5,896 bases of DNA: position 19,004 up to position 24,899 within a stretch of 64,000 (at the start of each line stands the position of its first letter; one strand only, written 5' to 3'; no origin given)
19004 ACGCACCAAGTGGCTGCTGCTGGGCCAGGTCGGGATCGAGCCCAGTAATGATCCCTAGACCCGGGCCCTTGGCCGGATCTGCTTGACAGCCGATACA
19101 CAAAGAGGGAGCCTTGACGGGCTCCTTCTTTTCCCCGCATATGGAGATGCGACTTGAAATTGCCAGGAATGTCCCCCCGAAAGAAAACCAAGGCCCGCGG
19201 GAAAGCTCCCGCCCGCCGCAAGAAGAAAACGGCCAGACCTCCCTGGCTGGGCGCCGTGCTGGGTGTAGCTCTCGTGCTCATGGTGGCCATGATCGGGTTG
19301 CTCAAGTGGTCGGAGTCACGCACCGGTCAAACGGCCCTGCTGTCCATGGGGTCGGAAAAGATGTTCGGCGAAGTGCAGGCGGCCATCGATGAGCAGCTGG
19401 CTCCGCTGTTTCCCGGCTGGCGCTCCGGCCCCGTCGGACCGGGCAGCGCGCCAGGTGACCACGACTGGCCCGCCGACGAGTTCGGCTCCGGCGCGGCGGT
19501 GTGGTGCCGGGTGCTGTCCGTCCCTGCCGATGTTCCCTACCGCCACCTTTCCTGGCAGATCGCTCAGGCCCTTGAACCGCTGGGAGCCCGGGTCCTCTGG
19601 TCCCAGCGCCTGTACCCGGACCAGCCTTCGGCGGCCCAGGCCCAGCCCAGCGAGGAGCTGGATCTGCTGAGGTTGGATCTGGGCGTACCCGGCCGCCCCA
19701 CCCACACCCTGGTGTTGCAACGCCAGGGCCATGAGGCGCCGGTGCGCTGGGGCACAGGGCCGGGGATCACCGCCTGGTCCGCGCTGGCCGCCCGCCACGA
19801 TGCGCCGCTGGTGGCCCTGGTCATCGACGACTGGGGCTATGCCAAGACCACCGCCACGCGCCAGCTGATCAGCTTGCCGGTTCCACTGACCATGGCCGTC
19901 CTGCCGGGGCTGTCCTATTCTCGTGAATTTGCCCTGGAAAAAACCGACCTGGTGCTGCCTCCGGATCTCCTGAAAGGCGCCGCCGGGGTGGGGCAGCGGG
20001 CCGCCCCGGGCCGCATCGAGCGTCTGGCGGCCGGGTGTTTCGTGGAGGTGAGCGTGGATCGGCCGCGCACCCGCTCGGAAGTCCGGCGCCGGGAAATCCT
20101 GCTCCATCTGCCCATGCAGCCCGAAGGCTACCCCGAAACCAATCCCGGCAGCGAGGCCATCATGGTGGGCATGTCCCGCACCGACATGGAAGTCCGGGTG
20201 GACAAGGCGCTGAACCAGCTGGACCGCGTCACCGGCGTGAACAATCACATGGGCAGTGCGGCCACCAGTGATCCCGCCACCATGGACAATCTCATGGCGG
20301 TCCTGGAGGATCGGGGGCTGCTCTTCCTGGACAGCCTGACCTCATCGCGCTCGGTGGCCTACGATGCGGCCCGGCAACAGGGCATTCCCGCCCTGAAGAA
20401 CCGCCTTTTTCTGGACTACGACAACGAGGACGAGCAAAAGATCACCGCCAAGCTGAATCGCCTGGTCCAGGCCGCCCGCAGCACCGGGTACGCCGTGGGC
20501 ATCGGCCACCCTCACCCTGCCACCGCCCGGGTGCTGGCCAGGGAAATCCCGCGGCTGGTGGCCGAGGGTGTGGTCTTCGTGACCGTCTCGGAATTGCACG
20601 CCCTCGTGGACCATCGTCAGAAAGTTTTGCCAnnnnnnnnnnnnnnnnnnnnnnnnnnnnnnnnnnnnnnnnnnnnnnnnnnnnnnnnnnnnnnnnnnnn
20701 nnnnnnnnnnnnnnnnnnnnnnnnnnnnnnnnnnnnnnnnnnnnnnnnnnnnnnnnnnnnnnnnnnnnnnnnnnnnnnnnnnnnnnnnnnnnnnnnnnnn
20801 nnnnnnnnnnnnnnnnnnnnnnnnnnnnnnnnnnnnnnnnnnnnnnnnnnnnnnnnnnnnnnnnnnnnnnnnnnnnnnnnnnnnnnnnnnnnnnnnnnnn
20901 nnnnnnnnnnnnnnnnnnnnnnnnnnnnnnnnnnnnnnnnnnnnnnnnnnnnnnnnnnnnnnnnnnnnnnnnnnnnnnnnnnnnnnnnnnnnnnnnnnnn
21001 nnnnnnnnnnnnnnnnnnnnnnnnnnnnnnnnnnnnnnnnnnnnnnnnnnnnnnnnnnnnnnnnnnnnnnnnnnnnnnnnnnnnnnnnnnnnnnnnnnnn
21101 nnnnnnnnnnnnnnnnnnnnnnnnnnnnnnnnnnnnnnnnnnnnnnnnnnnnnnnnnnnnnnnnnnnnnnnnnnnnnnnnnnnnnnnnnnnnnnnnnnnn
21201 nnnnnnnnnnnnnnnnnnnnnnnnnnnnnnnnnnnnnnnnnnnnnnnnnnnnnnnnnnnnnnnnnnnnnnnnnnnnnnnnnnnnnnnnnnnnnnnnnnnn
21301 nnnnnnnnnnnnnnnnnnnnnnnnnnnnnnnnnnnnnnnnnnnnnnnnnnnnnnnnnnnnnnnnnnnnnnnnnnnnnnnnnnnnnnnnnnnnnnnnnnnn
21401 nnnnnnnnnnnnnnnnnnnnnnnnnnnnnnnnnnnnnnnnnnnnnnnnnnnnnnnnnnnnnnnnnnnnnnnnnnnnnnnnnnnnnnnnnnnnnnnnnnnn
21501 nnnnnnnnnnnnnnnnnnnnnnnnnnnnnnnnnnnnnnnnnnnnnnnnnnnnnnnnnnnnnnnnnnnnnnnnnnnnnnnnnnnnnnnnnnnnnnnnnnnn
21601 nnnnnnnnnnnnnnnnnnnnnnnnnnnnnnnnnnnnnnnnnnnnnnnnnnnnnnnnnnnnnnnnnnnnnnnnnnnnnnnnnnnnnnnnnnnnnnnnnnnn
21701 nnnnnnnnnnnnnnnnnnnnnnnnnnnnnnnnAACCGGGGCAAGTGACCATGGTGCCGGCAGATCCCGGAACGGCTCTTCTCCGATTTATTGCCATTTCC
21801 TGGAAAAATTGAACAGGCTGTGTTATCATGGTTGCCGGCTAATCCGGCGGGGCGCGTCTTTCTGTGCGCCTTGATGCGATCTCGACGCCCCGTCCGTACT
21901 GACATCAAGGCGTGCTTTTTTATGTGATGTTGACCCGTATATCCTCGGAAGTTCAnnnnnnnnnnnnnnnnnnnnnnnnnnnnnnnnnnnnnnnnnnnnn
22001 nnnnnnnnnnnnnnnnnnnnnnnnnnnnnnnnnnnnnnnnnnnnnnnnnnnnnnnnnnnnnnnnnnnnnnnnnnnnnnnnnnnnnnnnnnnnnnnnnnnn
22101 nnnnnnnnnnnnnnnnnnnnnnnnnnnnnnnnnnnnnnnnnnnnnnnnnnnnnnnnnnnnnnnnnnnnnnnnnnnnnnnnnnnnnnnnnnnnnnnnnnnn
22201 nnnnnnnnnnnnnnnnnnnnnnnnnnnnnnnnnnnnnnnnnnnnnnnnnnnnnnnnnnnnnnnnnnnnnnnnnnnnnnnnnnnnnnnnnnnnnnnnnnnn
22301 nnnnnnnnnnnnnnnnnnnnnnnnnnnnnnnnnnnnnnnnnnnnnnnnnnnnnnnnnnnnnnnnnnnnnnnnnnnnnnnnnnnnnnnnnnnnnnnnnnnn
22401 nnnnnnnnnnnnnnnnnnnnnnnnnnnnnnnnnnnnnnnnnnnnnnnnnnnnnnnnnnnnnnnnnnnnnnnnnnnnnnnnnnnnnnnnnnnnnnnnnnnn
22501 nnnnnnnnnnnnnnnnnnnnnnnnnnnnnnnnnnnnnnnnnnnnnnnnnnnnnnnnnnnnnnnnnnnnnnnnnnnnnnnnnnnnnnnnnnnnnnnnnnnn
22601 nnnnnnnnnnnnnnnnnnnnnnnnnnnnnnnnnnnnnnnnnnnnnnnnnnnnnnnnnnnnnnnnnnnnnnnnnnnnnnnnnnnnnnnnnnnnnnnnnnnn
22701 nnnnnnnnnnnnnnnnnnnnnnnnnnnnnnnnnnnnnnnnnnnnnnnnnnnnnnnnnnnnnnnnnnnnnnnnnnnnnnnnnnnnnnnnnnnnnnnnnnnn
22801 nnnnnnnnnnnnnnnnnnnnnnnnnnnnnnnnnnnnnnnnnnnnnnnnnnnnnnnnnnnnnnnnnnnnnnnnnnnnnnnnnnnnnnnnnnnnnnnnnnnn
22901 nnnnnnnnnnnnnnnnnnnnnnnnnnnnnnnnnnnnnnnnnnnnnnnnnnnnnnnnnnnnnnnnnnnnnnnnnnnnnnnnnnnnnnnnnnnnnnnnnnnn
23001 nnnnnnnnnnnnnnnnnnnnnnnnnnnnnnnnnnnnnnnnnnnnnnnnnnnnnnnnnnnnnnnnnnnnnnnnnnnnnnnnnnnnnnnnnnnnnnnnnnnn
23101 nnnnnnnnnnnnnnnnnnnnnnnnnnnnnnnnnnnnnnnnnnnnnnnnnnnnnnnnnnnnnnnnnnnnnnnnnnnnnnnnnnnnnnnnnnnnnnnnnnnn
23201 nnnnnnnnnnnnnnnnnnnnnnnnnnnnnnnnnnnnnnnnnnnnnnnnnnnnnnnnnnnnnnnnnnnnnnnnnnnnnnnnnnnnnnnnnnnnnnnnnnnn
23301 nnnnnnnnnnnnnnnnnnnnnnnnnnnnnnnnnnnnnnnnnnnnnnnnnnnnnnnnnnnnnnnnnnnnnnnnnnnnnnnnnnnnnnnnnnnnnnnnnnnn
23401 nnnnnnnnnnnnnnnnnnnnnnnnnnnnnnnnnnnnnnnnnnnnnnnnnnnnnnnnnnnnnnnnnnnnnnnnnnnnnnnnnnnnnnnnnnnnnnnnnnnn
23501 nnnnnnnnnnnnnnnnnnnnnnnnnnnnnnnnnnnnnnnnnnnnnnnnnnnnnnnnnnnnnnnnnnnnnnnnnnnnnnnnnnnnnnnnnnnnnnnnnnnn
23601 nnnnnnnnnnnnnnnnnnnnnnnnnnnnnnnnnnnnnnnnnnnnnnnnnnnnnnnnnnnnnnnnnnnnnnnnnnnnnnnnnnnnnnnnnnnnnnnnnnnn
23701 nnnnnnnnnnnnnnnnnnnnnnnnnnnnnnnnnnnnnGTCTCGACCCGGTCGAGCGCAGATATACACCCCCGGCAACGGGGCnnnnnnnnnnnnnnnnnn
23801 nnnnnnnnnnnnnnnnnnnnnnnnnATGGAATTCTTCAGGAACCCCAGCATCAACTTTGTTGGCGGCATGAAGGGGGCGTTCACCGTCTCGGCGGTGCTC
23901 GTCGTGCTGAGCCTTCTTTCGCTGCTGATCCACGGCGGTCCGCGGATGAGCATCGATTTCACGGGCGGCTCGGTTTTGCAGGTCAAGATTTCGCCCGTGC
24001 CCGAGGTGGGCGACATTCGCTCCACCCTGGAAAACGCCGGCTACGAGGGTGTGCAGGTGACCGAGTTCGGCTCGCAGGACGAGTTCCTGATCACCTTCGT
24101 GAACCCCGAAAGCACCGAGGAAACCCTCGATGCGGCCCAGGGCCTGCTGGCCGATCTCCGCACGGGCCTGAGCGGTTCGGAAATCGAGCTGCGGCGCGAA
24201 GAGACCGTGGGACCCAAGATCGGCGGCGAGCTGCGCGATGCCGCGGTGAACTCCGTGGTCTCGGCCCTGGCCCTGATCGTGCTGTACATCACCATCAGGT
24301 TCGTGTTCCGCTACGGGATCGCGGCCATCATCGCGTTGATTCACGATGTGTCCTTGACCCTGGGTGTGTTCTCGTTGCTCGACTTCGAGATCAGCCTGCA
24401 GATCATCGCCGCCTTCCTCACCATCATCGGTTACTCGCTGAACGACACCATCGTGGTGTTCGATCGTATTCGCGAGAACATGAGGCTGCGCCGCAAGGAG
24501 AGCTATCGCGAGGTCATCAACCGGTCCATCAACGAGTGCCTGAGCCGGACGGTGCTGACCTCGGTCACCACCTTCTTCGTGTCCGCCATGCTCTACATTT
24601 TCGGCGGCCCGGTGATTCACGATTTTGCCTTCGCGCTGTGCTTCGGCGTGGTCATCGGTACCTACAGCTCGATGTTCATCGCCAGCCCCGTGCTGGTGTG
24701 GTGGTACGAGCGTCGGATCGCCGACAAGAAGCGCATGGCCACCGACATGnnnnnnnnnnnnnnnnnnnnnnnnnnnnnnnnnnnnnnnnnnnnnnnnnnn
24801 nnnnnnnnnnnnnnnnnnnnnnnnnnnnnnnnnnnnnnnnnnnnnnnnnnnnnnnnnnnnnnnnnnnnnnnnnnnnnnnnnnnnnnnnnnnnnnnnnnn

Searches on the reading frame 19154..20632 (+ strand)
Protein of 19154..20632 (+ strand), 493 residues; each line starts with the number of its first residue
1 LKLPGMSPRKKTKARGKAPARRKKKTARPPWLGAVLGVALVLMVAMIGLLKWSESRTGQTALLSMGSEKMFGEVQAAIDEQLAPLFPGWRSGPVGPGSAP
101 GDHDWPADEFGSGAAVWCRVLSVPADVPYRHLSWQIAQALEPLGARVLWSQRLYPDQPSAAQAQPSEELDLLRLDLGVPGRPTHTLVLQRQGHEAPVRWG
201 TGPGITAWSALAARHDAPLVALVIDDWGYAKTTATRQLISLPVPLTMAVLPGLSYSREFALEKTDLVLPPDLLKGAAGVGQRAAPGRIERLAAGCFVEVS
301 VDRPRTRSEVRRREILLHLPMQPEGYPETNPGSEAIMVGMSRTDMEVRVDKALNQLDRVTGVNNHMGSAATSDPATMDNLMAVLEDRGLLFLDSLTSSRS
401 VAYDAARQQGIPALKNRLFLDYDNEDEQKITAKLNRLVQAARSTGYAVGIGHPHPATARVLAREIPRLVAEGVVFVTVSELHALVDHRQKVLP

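Call 18: search_protein_families(library=pfam, proteins=[window:19154-20632:+], max_evalue=0.00001)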
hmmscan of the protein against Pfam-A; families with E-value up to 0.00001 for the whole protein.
window:19154-20632:+ (493 aa): 1 family
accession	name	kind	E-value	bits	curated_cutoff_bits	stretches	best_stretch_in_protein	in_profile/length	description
PF04748.18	Polysacc_deac_2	-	1.8e-68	230.3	27.5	2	311-481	44-211/212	Divergent polysaccharide deacetylase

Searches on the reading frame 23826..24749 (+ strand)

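Call 18: search_protein_families(library=pfam, proteins=[window:23826-24749:+], max_evalue=0.00001)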
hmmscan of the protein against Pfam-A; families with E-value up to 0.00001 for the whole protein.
window:23826-24749:+ (308 aa): 1 family
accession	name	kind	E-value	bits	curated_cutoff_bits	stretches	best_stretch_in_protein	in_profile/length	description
PF02355.23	SecD_SecF_C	-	1.4e-68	230.5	20.5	1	118-295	11-188/189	Protein export membrane protein SecD/SecF, C-terminal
